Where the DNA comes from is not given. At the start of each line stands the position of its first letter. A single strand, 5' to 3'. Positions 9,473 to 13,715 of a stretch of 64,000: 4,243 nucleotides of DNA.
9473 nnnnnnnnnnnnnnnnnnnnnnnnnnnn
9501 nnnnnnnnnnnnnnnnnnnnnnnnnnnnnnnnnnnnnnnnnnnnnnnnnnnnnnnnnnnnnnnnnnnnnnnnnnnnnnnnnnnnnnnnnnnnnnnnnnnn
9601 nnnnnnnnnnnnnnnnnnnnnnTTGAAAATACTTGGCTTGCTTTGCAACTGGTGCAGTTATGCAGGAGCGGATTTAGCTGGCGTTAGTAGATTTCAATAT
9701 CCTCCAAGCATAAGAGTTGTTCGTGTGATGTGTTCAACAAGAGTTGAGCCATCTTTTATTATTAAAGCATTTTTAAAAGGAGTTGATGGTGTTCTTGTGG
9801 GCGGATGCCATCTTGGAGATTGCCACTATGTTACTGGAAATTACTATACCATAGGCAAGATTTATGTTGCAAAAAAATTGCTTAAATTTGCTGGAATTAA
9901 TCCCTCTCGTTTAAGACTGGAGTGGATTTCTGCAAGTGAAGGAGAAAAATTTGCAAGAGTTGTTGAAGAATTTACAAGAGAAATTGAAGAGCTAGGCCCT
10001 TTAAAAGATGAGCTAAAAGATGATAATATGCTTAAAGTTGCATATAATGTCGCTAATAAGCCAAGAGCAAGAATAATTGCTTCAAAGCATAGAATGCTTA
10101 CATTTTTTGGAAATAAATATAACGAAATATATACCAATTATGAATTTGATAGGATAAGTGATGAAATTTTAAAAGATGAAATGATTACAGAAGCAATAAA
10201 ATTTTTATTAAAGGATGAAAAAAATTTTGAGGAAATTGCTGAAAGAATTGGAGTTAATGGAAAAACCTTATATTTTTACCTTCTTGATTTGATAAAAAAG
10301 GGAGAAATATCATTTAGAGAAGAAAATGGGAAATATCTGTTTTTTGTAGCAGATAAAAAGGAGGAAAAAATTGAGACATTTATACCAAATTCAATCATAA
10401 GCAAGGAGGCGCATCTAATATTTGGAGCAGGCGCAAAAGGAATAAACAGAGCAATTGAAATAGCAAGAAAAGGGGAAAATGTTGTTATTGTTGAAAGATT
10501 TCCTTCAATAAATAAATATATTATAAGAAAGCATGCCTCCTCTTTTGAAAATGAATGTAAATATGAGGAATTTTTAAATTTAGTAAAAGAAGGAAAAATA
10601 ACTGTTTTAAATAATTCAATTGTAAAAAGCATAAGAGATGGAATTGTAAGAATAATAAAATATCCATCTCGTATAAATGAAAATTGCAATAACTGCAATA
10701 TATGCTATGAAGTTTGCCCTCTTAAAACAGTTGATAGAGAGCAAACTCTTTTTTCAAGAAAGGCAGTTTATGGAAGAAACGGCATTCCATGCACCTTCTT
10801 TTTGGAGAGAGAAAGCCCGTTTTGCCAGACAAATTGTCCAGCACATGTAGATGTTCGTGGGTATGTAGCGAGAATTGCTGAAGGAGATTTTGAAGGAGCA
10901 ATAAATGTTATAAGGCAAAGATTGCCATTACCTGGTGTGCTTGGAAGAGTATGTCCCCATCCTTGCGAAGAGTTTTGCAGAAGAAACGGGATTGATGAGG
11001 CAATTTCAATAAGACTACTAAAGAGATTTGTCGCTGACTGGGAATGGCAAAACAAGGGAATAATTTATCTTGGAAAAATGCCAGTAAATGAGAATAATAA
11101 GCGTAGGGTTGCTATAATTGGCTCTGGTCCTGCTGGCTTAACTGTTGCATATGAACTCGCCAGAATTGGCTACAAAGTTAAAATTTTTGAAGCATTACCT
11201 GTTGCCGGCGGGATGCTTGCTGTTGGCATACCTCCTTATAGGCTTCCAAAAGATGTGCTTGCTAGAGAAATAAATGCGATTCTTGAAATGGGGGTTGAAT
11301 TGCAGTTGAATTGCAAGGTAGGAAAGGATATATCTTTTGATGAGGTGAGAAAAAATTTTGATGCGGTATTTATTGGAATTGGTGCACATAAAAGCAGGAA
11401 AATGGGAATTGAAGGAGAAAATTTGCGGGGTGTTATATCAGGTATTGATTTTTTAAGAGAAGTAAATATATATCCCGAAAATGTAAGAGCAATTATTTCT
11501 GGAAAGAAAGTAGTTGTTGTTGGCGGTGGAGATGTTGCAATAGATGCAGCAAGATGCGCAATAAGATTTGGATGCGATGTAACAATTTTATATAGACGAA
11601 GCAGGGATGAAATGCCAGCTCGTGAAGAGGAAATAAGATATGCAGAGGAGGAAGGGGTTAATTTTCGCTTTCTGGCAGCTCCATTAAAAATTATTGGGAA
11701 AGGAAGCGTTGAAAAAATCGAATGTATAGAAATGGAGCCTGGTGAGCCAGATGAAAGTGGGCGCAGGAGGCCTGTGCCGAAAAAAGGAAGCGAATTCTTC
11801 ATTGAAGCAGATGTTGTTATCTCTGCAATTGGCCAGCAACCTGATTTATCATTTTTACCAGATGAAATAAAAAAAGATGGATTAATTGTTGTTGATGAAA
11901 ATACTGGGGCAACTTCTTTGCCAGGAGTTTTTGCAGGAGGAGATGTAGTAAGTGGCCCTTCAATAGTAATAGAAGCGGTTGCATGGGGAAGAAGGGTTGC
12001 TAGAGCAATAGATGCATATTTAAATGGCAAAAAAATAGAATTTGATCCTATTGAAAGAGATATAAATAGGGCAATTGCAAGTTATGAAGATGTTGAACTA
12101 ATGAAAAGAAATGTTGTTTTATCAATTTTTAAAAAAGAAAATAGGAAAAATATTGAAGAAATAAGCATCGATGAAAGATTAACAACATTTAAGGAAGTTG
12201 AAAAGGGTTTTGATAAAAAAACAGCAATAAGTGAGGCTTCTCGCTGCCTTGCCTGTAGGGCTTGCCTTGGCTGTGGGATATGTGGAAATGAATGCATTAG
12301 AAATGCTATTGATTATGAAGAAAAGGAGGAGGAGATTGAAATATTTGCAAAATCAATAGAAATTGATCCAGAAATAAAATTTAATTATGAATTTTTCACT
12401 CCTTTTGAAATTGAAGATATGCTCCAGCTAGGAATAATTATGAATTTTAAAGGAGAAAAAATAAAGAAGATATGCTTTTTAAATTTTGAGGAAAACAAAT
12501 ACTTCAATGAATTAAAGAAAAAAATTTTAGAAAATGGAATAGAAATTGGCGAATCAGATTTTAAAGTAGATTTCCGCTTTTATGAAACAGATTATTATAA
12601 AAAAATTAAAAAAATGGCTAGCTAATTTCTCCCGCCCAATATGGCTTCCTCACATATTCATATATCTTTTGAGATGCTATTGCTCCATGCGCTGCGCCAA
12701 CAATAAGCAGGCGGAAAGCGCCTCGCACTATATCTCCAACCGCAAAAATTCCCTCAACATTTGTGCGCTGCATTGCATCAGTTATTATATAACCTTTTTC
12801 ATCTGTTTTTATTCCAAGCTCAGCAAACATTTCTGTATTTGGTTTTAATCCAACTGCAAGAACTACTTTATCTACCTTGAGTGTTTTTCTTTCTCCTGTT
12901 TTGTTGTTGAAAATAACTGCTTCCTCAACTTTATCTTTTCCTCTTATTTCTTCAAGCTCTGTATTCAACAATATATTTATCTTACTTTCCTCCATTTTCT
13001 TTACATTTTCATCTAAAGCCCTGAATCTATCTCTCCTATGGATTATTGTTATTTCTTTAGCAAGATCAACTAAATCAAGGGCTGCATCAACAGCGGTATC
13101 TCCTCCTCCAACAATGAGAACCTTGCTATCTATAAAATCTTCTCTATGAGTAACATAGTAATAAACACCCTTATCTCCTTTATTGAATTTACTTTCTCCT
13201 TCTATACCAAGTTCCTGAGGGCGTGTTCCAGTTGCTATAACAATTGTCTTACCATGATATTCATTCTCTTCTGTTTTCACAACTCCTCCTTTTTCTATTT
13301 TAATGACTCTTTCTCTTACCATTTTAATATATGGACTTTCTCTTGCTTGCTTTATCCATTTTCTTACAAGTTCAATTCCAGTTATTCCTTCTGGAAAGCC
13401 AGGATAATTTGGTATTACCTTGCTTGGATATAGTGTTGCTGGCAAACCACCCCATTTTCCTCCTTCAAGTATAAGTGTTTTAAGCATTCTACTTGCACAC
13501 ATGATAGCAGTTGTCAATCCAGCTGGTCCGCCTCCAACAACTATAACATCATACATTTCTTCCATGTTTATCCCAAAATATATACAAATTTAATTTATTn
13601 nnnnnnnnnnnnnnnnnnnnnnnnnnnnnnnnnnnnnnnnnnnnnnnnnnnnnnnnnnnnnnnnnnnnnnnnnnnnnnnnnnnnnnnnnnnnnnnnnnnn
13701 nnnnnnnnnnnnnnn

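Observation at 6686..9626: HdrA split into two complementary paralogs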

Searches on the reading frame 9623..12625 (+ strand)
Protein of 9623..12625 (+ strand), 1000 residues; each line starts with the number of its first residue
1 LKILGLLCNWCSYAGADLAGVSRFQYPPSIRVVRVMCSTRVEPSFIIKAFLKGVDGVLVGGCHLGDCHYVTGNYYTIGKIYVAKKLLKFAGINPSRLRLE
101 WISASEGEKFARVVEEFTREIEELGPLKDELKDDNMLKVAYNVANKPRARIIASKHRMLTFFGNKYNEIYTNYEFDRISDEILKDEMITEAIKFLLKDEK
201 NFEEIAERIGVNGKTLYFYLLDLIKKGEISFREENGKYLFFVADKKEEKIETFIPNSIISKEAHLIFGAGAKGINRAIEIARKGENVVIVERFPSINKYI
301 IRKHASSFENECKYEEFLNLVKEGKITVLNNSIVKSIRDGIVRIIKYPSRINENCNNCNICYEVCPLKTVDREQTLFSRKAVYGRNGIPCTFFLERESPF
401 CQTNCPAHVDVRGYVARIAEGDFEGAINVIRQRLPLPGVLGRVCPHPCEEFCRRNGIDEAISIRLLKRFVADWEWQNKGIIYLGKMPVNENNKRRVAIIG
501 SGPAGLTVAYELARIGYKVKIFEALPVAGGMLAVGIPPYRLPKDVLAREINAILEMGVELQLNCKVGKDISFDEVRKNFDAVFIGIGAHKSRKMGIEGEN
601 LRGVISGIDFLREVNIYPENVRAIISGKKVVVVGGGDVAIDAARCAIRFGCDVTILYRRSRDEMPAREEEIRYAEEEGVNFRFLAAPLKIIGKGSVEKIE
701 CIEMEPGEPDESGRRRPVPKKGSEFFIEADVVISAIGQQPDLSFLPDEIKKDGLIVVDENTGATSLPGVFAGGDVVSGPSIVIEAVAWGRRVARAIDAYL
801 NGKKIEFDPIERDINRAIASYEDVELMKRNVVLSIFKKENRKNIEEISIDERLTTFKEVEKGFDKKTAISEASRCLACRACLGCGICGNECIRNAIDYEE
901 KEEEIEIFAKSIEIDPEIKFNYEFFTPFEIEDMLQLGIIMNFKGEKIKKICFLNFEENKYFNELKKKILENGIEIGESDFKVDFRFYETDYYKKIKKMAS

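Call 4: search_protein_families(library=pfam, proteins=[window:9623-12625:+], max_evalue=0.01)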
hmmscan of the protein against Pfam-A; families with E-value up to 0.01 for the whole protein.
window:9623-12625:+ (1000 aa): 22 families
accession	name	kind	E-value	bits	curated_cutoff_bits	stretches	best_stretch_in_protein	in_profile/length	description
PF02662.21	FlpD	-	4.7e-51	172.4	22.3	1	3-125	1-123/123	Methyl-viologen-reducing hydrogenase, delta subunit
PF07992.20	Pyr_redox_2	-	2e-39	136.2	26.1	1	495-787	2-289/291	Pyridine nucleotide-disulphide oxidoreductase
PF14691.11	Fer4_20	-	3.4e-25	88.5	25.8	2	397-477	28-111/113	Dihydroprymidine dehydrogenase domain II, 4Fe-4S cluster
PF13738.12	Pyr_redox_3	-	2.6e-20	73.3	30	1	617-773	155-305/305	Pyridine nucleotide-disulphide oxidoreductase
PF00070.33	Pyr_redox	-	1.2e-15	58.2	22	2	629-700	1-78/82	Pyridine nucleotide-disulphide oxidoreductase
PF12831.13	FAD_oxidored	-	2.4e-09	37.4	27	1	496-536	2-42/416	FAD dependent oxidoreductase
PF13241.12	NAD_binding_7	-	3.7e-08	34.3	22.1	1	625-677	5-54/104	Putative NAD(P)-binding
PF13450.12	NAD_binding_8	-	3.8e-08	33.9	21.9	1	498-531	1-34/68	NAD(P)-binding Rossmann-like domain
PF01266.30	DAO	-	5.3e-08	33.2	27.9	1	495-529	1-35/353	FAD dependent oxidoreductase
PF01262.27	AlaDh_PNT_C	-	1e-07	32.1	23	1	628-661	29-62/214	Alanine dehydrogenase/PNT, C-terminal domain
PF01946.23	Thi4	-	3.5e-07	30.2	26.2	1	495-535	19-61/235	Thi4 family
PF03486.20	HI0933_like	-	3.8e-07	30.2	50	0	495-527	2-34/244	HI0933-like protein Rossmann domain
PF02826.25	2-Hacid_dh_C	-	7.5e-07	29.1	25.1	0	622-674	31-83/178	D-isomer specific 2-hydroxyacid dehydrogenase, NAD binding domain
PF01494.25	FAD_binding_3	-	2.2e-06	27.6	22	1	495-524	3-32/349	FAD binding domain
PF01134.28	GIDA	-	8.6e-06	25.5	22.1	0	496-522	2-28/391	Glucose inhibited division protein A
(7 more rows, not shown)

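Call 33: search_protein_families(library=ncbifam, proteins=[window:9623-12625:+], max_evalue=0.00001)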
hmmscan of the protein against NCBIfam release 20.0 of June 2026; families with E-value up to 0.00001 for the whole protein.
window:9623-12625:+ (1000 aa): 65 families (the best 25 are shown)
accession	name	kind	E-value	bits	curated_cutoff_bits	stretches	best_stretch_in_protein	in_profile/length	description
NF009410.0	PRK12771.1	subfamily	6.2e-153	510.4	516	1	387-905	37-538/566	NAD(P)-binding protein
NF009454.0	PRK12814.1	equivalog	1.5e-151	506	916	1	401-889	104-582/657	putative NADPH-dependent glutamate synthase small subunit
NF009414.0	PRK12778.1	equivalog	1.6e-130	436.7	1103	1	394-802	332-751/752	bifunctional dihydroorotate dehydrogenase B NAD binding subunit/NADPH-dependent glutamate synthase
TIGR01316.1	gltA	equivalog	2.1e-125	419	471.75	1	398-800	35-449/449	NADPH-dependent glutamate synthase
TIGR01318.1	gltD_gamma_fam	subfamily_domain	1.7e-101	340.1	482.95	1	397-801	46-466/467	glutamate synthase, small subunit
NF010590.0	PRK13984.1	equivalog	7.9e-100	334.7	946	1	399-804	196-610/611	putative oxidoreductase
TIGR03315.1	Se_ygfK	equivalog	9.8e-94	314.6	835.3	1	401-891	447-897/1012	putative selenate reductase subunit YgfK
NF009408.0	PRK12769.1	equivalog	1.8e-92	310.5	1003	1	398-804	233-655/659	formate-dependent uric acid utilization protein AegA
NF009413.0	PRK12775.1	equivalog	1.3e-89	301.3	1895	1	398-810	338-762/1006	putative trifunctional 2-polyprenylphenol hydroxylase/glutamate synthase subunit beta/ferritin domain-containing protein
NF009451.0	PRK12809.1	equivalog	3.3e-82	276.7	1154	1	397-801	215-635/639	formate-dependent uric acid utilization protein YgfT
NF009409.0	PRK12770.1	subfamily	2.2e-77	260.6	343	1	489-804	14-354/360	putative glutamate synthase subunit beta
NF009415.0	PRK12779.1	equivalog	2.8e-76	257.2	1519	1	401-833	210-655/944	putative bifunctional glutamate synthase subunit beta/2-polyprenylphenol hydroxylase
NF040770.1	hetero_SS_HdrA2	exception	1.4e-69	235.1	1100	2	2-128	649-775/777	CoB-CoM heterodisulfide reductase HdrA2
TIGR01317.1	GOGAT_sm_gam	subfamily_domain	4.4e-68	230.3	447.7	1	398-803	49-481/485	glutamate synthase small subunit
NF045663.1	diclust_near_Sec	equivalog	5.5e-63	213.2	530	2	395-592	14-203/759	pyridine nucleotide-disulfide oxidoreductase/dicluster-binding protein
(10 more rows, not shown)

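Call 41: find_homologous_proteins(query=window:9623-12625:+, max_evalue=1e-30)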
Query window:9623-12625:+ (1000 aa): 2070 proteins with E <= 1e-30 among 8000 candidates; the best 120 are listed.
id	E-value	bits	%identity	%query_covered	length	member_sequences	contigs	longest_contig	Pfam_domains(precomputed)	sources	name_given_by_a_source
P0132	0.0e+0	2113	100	93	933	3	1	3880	PF13241.13,PF13450.13,PF02662.22,PF07992.21,PF00070.34,PF03486.21,PF01494.26,PF12831.14,PF01946.24,PF01266.31,PF14691.12,PF02826.26,PF13738.13,PF01262.28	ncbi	ncbi:MAG: hydrogenase iron-sulfur subunit, partial [Candidatus Thermoplasmatota archaeon]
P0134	0.0e+0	2043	89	100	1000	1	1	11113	PF13241.13,PF13450.13,PF02662.22,PF07992.21,PF00070.34,PF01134.29,PF01494.26,PF12831.14,PF01946.24,PF01266.31,PF14691.12,PF00890.31,PF02826.26,PF13738.13,PF01262.28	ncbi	ncbi:MAG: hydrogenase iron-sulfur subunit [Candidatus Thermoplasmatota archaeon]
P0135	0.0e+0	1951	85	100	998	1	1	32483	PF13241.13,PF13450.13,PF02662.22,PF07992.21,PF00070.34,PF03486.21,PF01134.29,PF01494.26,PF12831.14,PF01946.24,PF01266.31,PF14691.12,PF00890.31,PF02826.26,PF13738.13,PF01262.28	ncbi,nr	ncbi:MAG: hydrogenase iron-sulfur subunit [Thermoplasmatales archaeon]|nr:hydrogenase iron-sulfur su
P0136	0.0e+0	1948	85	100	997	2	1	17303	PF13241.13,PF13450.13,PF02662.22,PF07992.21,PF00070.34,PF03486.21,PF01134.29,PF12831.14,PF01946.24,PF01266.31,PF01593.31,PF14691.12,PF00890.31,PF13738.13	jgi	-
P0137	0.0e+0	1915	83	100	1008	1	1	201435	PF13241.13,PF13450.13,PF02662.22,PF07992.21,PF00070.34,PF03486.21,PF01134.29,PF01494.26,PF12831.14,PF01946.24,PF01266.31,PF14691.12,PF00890.31,PF02826.26,PF13738.13,PF01262.28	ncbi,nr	ncbi:MAG: hydrogenase iron-sulfur subunit [Thermoplasmatales archaeon]|nr:hydrogenase iron-sulfur su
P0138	0.0e+0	1908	83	100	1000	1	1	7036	PF13241.13,PF13450.13,PF02662.22,PF07992.21,PF00070.34,PF03486.21,PF01134.29,PF01494.26,PF12831.14,PF01946.24,PF01266.31,PF14691.12,PF00890.31,PF02826.26,PF13738.13,PF01262.28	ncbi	-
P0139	0.0e+0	1602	70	100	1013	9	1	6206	PF13241.13,PF13450.13,PF02662.22,PF07992.21,PF00070.34,PF03486.21,PF01494.26,PF12831.14,PF01946.24,PF01266.31,PF01593.31,PF14691.12,PF00890.31,PF02558.23,PF13738.13,PF01262.28,PF03807.24,PF02737.25,PF01488.27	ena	-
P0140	0.0e+0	1524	67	100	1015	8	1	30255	PF13241.13,PF13450.13,PF02662.22,PF07992.21,PF00070.34,PF03486.21,PF01134.29,PF01494.26,PF12831.14,PF01946.24,PF01266.31,PF14691.12,PF00890.31,PF05584.18,PF13738.13,PF01262.28,PF13187.12,PF03807.24,PF02737.25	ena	-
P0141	0.0e+0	1510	66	100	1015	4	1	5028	PF13241.13,PF13450.13,PF02662.22,PF07992.21,PF00070.34,PF03486.21,PF01494.26,PF12831.14,PF01946.24,PF01266.31,PF14691.12,PF00890.31,PF13738.13,PF01262.28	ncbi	-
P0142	0.0e+0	1507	67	100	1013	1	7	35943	PF13241.13,PF13450.13,PF02662.22,PF07992.21,PF00070.34,PF03486.21,PF01494.26,PF12831.14,PF01946.24,PF01266.31,PF14691.12,PF00890.31,PF13738.13,PF01262.28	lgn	-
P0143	0.0e+0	1468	63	100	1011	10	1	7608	PF13241.13,PF13450.13,PF02662.22,PF07992.21,PF00070.34,PF03486.21,PF01134.29,PF01494.26,PF12831.14,PF01946.24,PF01266.31,PF14691.12,PF00890.31,PF13738.13,PF01262.28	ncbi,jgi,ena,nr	ncbi:MAG TPA: hydrogenase iron-sulfur subunit [Thermoplasmatales archaeon]|nr:hydrogenase iron-sulfu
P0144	0.0e+0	1465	63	100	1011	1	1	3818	PF13241.13,PF13450.13,PF02662.22,PF07992.21,PF00070.34,PF03486.21,PF01134.29,PF01494.26,PF12831.14,PF01946.24,PF01266.31,PF14691.12,PF00890.31,PF13738.13,PF01262.28,PF03807.24,PF01488.27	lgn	-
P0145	0.0e+0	1437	63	100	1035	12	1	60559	PF14697.12,PF13450.13,PF02662.22,PF07992.21,PF00070.34,PF03486.21,PF12831.14,PF01946.24,PF01266.31,PF14691.12,PF00890.31,PF00037.33,PF13738.13,PF01262.28,PF13237.12,PF13187.12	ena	-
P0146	0.0e+0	1431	63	100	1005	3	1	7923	PF13241.13,PF13450.13,PF02662.22,PF07992.21,PF00070.34,PF03486.21,PF01134.29,PF01494.26,PF12831.14,PF01946.24,PF01266.31,PF14691.12,PF00890.31,PF13738.13,PF01262.28,PF13187.12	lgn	-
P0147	0.0e+0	1372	60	100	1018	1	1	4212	PF13241.13,PF13450.13,PF02662.22,PF07992.21,PF00070.34,PF03486.21,PF01494.26,PF12831.14,PF01946.24,PF01266.31,PF14691.12,PF00890.31,PF13738.13,PF01262.28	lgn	-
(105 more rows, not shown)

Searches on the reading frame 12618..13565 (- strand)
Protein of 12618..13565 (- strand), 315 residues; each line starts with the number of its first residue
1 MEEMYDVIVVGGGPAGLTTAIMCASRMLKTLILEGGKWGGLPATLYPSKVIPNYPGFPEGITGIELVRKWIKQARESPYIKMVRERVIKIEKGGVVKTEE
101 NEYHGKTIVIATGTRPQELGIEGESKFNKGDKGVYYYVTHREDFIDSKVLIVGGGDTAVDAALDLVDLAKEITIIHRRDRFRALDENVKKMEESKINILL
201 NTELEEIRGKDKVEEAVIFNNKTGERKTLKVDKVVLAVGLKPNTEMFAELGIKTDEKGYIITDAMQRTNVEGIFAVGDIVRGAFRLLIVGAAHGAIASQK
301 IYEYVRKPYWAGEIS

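Call 4: search_protein_families(library=pfam, proteins=[window:12618-13565:-], max_evalue=0.01)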
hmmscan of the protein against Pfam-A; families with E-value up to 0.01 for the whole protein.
window:12618-13565:- (315 aa): 15 families
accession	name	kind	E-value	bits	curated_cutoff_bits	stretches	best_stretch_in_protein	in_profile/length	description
PF07992.20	Pyr_redox_2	-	5.2e-53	180.8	26.1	1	5-294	1-291/291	Pyridine nucleotide-disulphide oxidoreductase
PF13738.12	Pyr_redox_3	-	1.2e-32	113.8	30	2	86-277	106-305/305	Pyridine nucleotide-disulphide oxidoreductase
PF00070.33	Pyr_redox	-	2.8e-16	60.2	22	1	148-218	1-78/82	Pyridine nucleotide-disulphide oxidoreductase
PF13434.12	Lys_Orn_oxgnase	-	1.6e-10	41.1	21.3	1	87-187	131-231/339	L-lysine 6-monooxygenase/L-ornithine 5-monooxygenase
PF03486.20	HI0933_like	-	1.1e-09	38.6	50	1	6-37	2-33/244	HI0933-like protein Rossmann domain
PF01266.30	DAO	-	2.8e-09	37.4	27.9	1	6-51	1-46/353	FAD dependent oxidoreductase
PF12831.13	FAD_oxidored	-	1.3e-08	35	27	1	6-40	1-35/416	FAD dependent oxidoreductase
PF00890.30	FAD_binding_2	-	9.2e-08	32.1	20.4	1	6-37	1-32/414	FAD binding domain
PF01134.28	GIDA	-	2.1e-07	30.8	22.1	1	68-132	98-168/391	Glucose inhibited division protein A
PF01946.23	Thi4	-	7.3e-07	29.1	26.2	1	5-40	18-60/235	Thi4 family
PF01494.25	FAD_binding_3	-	8.3e-05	22.4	22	0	5-34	2-31/349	FAD binding domain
PF13450.12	NAD_binding_8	-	0.00071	20.2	21.9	0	9-35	1-27/68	NAD(P)-binding Rossmann-like domain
PF13454.12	NAD_binding_9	-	0.00073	20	21.8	0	200-239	119-153/155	FAD-NAD(P)-binding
PF01262.27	AlaDh_PNT_C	-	0.0076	16.1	23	0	138-198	20-78/214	Alanine dehydrogenase/PNT, C-terminal domain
PF13241.12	NAD_binding_7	-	0.0098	16.9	22.1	0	146-189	7-49/104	Putative NAD(P)-binding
